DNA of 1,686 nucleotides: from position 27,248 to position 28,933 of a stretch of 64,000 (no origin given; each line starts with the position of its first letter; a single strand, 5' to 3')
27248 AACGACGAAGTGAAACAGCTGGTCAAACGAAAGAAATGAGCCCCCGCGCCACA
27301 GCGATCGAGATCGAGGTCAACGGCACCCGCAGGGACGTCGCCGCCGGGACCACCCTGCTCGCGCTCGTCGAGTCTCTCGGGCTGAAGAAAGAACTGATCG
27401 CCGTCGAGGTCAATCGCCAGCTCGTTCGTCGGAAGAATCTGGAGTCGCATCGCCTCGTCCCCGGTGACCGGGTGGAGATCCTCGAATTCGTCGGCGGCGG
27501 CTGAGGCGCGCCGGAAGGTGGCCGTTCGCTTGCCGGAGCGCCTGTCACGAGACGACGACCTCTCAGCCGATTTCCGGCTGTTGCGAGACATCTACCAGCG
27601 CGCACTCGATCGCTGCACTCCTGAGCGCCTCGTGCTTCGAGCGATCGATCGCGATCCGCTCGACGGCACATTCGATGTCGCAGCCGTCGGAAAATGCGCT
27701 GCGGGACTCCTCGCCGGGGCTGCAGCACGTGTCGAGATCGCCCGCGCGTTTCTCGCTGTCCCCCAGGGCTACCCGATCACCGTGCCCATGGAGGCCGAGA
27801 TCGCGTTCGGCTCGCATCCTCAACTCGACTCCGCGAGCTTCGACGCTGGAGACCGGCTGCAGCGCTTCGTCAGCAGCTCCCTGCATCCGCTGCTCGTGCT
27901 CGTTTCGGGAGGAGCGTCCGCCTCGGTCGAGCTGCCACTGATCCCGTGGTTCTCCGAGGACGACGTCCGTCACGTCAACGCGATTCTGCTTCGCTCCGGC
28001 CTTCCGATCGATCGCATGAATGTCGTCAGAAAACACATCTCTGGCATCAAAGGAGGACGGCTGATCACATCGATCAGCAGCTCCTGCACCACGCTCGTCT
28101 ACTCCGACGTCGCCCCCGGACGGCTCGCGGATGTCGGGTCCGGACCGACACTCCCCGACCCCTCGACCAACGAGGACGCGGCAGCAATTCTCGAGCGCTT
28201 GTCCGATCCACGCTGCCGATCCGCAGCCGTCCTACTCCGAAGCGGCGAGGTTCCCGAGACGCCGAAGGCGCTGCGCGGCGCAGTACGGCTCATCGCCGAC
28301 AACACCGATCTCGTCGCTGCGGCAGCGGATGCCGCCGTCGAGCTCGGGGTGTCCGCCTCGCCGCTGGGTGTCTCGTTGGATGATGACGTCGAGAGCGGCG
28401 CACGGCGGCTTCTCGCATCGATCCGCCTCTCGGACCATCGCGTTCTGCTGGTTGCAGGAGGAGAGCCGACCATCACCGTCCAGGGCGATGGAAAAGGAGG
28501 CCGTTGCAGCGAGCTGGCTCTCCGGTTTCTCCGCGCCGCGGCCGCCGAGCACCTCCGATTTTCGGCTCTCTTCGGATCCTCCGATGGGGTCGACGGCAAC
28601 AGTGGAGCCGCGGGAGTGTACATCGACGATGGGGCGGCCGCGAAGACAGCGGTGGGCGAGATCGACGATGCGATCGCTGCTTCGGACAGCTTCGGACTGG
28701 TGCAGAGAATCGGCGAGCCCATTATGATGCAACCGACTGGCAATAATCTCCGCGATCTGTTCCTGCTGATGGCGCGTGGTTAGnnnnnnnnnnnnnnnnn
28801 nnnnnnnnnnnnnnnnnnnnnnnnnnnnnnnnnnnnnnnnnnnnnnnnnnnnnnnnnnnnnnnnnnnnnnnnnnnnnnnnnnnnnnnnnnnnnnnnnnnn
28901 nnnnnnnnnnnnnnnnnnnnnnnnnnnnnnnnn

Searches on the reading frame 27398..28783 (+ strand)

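Call 29: search_protein_families(library=pfam, proteins=[window:27398-28783:+], max_evalue=0.0001)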
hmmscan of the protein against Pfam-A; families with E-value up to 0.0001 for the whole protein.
window:27398-28783:+ (461 aa): 2 families
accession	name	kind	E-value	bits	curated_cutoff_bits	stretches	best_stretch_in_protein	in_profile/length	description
PF13660.11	DUF4147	-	3.8e-42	144.8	23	1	62-269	2-221/234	Domain of unknown function (DUF4147)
PF05161.18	MOFRL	-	1.6e-22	80.1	28.3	1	350-453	2-106/106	MOFRL family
